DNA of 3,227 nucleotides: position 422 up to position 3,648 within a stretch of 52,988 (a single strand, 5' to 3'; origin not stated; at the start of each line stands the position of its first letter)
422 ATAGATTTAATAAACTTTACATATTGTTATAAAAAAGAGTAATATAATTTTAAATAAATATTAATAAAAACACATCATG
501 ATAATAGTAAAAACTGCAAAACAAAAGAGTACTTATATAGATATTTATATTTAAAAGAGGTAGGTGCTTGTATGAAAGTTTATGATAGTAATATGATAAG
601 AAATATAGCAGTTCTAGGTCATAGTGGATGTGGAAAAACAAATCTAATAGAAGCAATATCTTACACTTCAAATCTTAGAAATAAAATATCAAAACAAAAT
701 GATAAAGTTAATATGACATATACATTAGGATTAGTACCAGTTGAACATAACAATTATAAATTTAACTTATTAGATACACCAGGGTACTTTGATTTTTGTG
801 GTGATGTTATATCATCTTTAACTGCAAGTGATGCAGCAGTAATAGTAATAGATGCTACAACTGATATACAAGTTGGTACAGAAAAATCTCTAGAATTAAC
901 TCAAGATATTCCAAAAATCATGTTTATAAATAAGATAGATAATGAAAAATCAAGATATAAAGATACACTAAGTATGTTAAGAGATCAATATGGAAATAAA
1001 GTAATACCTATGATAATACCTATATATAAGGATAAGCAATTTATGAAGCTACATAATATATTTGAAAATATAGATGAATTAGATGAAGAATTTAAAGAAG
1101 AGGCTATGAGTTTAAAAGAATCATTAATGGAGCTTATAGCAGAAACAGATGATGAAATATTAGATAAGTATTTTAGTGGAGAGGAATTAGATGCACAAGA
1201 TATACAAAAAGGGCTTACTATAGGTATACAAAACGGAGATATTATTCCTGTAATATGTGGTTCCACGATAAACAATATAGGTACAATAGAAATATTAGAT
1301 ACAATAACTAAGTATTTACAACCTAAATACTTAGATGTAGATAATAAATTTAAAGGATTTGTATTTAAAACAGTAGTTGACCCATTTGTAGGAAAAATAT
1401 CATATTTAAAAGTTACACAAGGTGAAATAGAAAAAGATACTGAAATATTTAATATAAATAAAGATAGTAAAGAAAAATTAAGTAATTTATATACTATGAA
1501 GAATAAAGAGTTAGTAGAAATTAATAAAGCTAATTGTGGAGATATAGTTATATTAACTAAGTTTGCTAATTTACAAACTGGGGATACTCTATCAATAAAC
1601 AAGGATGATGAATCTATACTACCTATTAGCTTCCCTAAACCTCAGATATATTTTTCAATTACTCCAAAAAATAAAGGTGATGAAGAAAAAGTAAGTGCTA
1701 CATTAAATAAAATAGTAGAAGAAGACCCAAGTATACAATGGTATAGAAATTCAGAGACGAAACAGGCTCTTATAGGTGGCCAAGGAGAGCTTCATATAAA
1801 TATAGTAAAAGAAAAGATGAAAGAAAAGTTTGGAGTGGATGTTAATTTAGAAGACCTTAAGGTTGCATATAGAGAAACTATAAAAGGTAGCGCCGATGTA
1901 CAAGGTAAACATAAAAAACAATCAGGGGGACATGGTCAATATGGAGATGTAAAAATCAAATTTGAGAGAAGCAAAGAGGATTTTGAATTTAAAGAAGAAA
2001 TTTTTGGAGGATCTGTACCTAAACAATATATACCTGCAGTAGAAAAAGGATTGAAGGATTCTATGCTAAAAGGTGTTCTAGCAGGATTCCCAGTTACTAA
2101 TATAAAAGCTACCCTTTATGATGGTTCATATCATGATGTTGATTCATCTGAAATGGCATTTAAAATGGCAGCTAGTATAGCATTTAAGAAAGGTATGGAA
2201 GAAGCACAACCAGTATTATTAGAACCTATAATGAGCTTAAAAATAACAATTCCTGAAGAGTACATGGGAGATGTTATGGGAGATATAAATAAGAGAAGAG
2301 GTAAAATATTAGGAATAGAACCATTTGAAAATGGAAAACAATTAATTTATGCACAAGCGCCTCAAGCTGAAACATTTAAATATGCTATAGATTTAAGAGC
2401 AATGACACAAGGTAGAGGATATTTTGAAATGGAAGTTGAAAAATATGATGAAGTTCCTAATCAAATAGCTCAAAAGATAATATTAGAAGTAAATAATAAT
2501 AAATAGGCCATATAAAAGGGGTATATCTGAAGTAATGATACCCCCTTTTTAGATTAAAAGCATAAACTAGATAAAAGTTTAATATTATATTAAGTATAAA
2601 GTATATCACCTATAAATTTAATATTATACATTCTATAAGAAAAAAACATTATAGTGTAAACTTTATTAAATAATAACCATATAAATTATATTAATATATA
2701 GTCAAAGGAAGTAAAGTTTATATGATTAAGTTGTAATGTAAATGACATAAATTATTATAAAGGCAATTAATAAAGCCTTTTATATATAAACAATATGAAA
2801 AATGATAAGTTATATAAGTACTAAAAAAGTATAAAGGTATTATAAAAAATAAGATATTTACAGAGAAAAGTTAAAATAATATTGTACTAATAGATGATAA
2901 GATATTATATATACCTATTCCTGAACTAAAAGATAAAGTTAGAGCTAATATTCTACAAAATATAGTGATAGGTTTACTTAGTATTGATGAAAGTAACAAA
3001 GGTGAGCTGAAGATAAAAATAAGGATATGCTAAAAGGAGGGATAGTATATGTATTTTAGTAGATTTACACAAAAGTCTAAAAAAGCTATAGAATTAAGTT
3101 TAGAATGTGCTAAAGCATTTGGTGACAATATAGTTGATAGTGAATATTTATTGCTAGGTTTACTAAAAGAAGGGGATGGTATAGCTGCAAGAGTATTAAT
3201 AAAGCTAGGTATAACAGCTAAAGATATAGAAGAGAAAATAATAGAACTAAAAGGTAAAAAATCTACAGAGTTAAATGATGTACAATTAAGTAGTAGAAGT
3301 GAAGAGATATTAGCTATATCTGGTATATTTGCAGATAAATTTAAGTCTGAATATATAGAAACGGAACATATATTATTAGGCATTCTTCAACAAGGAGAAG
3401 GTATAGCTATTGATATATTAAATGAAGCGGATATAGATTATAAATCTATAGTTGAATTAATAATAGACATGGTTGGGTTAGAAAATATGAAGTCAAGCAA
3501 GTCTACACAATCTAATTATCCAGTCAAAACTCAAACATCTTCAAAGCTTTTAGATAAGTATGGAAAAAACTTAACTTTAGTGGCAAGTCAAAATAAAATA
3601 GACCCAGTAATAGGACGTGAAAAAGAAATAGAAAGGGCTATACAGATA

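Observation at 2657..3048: ctsR-mcsA-mcsB are missing upstream of clpC, leaving a fossil promoter, operator and ctsR 3' end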

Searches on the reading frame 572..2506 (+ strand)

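Call 7: search_protein_families(library=pfam, proteins=[window:572-2506:+], max_evalue=10)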
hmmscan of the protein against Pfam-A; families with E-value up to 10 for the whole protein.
window:572-2506:+ (644 aa): 18 families
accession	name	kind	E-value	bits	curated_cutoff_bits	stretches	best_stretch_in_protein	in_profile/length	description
PF03764.24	EFG_IV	-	1.1e-41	141.9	24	1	430-546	2-121/121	Elongation factor G, domain IV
PF00009.33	GTP_EFTU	-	1.6e-29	103.3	26.5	1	9-250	3-187/188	Elongation factor Tu GTP binding domain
PF00679.30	EFG_C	-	2.3e-29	101.7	27.9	1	548-635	1-88/89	Elongation factor G C-terminus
PF14492.12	EFG_III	-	4.5e-27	94.3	27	1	354-427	1-74/75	Elongation Factor G, domain III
PF22042.2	EF-G_D2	-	1.1e-16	61.1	27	1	259-341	1-82/84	Elongation factor G domain 2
PF03144.31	GTP_EFTU_D2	-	7.3e-09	36.4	30.3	1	274-340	1-72/73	Elongation factor Tu domain 2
PF01926.29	MMR_HSR1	-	4.7e-08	33.6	21.9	1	12-121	2-113/113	50S ribosome-binding GTPase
PF16658.11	RF3_C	-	4.4e-07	30.2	40.1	1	356-444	8-96/132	Class II release factor RF3, C-terminal domain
PF00735.24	Septin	-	0.00031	20.5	26.2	1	11-75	6-75/280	Septin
PF08477.19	Roc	-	0.0013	19.4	27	1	12-123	2-119/119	Ras of Complex, Roc, domain of DAPkinase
PF03193.22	RsgA_GTPase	-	0.0016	18.7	30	1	12-72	109-168/174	RsgA GTPase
PF09439.16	SRPRB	-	0.0033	17.2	25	1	10-99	4-86/178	Signal recognition particle receptor beta subunit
PF00071.28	Ras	-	0.0035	17.4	21.6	1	12-127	2-119/162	Ras family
PF02463.25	SMC_N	-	0.0073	16.2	40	1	12-32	27-47/220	RecF/RecN/SMC N terminal domain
PF00005.33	ABC_tran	-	0.011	16.7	25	1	11-34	13-36/137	ABC transporter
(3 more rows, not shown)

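Call 60: search_protein_families(library=ncbifam, proteins=[window:572-2506:+], max_evalue=1e-10)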
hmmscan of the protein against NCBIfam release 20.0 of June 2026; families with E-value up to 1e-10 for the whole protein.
window:572-2506:+ (644 aa): 19 families
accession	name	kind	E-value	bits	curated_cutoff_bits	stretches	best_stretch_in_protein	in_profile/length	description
NF009381.0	PRK12740.1-5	subfamily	9.6e-229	761.3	583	1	1-642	1-687/692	elongation factor G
NF009891.0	PRK13351.1-1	equivalog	7e-168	560.3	597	1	4-642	4-679/681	elongation factor G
TIGR00484.1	EF-G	equivalog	1.3e-162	542.5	659.4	1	5-639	6-688/691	elongation factor G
NF009377.1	PRK12740.1-1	equivalog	6.7e-146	487.5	890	1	4-636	8-698/700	elongation factor G-like protein EF-G2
NF009379.0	PRK12740.1-3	equivalog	1.8e-144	482.9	513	1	8-640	7-670/674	elongation factor G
NF058620.1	EFG2_Bacteroid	exception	4.5e-134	448.5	1000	2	1-472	1-513/717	elongation factor G2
NF012153.1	tet_protect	equivalog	1.8e-87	294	775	1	11-625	2-614/614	tetracycline resistance ribosomal protection protein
TIGR00490.1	aEF-2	equivalog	8.1e-62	209.3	738.45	3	260-446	290-479/720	elongation factor EF-2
NF033148.1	tet_protect_M_W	exception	1.9e-56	191.7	1100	1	9-628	3-613/639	TetM/TetW/TetO/TetS family tetracycline resistance ribosomal protection protein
NF009892.0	PRK13351.1-3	equivalog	1.5e-53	182.2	640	1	59-618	69-607/623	elongation factor G-like protein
NF000120.3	47473_otr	exception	2e-52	178.6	900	1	59-617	64-605/608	tetracycline resistance ribosomal protection protein Otr(A)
NF012155.1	tet_protect_M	exception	2.9e-49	167.8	1420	1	9-625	3-610/639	tetracycline resistance ribosomal protection protein Tet(M)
NF001964.0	PRK00741.1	equivalog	8.4e-46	156.5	473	1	54-438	73-474/529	peptide chain release factor 3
NF012154.0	tet_protect_Q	exception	1.4e-45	155.8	1425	1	11-627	5-613/638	tetracycline resistance ribosomal protection protein Tet(Q)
TIGR01394.1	TypA_BipA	equivalog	6e-40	137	757.3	2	240-435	181-387/594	translational GTPase TypA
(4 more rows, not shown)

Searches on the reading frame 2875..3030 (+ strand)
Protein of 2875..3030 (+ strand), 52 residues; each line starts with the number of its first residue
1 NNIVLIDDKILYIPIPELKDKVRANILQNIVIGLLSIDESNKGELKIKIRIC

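Call 7: search_protein_families(library=pfam, proteins=[window:2875-3030:+], max_evalue=10)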
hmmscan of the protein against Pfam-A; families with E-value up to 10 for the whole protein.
seq(52 aa): 1 family
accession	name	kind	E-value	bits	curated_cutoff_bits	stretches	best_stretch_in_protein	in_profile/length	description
PF17727.6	CtsR_C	-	0.00084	20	23.8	1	5-31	46-71/72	CtsR C-terminal dimerization domain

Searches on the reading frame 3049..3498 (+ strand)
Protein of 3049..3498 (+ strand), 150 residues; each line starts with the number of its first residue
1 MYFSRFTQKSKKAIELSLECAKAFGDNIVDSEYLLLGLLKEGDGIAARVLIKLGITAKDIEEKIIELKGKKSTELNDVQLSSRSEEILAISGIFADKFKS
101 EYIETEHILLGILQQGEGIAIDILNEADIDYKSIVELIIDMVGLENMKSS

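Call 52: search_solved_structures(query=window:3049-3498:+, show_alignments=2, max_evalue=1e-10)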
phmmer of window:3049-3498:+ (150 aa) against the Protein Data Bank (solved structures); distinct sequences matched with E-value up to 1e-10: 33.
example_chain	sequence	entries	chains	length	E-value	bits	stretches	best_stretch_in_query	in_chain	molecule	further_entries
3fes_A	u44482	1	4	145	1e-42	148.6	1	3-143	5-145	ATP-dependent Clp endopeptidase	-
5gui_A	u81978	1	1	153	2.6e-28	101.9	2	6-70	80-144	Chaperone protein ClpC1, chloroplastic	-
2y1q_A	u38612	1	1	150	3.8e-27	98.2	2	5-73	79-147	NEGATIVE REGULATOR OF GENETIC COMPETENCE CLPC/MECB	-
5hbn_A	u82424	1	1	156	4.4e-27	98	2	5-73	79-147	Negative regulator of genetic competence ClpC/MecB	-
2y1r_A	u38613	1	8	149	4.8e-27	97.8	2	5-73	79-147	NEGATIVE REGULATOR OF GENETIC COMPETENCE CLPC/MECB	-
8b3s_Z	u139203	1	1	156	5.6e-27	97.6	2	5-73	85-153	ATP-dependent Clp protease ATP-binding subunit ClpC / Negative regulator of tic competence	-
8otk_A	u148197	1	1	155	8.9e-27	97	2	5-73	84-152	ATP-dependent Clp protease ATP-binding subunit ClpC / Negative regulator of tic competence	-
2k77_A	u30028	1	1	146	1.6e-26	96.2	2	5-70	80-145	Negative regulator of genetic competence clpC/mecB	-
3pxg_A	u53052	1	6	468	1.2e-25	93.3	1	5-74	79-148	Negative regulator of genetic competence ClpC/MecB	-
8ibp_A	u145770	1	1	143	1.3e-25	93.2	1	6-67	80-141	Negative regulator of genetic competence ClpC/mecB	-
6cn8_A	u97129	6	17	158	2.4e-25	92.4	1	6-68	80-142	ATP-dependent Clp protease ATP-binding subunit ClpC1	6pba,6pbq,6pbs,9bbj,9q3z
7aa4_A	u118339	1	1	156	2.4e-25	92.3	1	6-68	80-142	Negative regulator of genetic competence ClpC/mecB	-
3wdb_A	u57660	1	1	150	2.6e-25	92.2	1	6-67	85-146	Probable ATP-dependent Clp protease ATP-binding subunit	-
9din_A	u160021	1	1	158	2.7e-25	92.2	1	6-68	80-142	ATP-dependent Clp protease ATP-binding subunit ClpC1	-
8xqu_A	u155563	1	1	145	2.9e-25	92.1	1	6-67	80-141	ATP-dependent Clp protease ATP-binding subunit ClpC1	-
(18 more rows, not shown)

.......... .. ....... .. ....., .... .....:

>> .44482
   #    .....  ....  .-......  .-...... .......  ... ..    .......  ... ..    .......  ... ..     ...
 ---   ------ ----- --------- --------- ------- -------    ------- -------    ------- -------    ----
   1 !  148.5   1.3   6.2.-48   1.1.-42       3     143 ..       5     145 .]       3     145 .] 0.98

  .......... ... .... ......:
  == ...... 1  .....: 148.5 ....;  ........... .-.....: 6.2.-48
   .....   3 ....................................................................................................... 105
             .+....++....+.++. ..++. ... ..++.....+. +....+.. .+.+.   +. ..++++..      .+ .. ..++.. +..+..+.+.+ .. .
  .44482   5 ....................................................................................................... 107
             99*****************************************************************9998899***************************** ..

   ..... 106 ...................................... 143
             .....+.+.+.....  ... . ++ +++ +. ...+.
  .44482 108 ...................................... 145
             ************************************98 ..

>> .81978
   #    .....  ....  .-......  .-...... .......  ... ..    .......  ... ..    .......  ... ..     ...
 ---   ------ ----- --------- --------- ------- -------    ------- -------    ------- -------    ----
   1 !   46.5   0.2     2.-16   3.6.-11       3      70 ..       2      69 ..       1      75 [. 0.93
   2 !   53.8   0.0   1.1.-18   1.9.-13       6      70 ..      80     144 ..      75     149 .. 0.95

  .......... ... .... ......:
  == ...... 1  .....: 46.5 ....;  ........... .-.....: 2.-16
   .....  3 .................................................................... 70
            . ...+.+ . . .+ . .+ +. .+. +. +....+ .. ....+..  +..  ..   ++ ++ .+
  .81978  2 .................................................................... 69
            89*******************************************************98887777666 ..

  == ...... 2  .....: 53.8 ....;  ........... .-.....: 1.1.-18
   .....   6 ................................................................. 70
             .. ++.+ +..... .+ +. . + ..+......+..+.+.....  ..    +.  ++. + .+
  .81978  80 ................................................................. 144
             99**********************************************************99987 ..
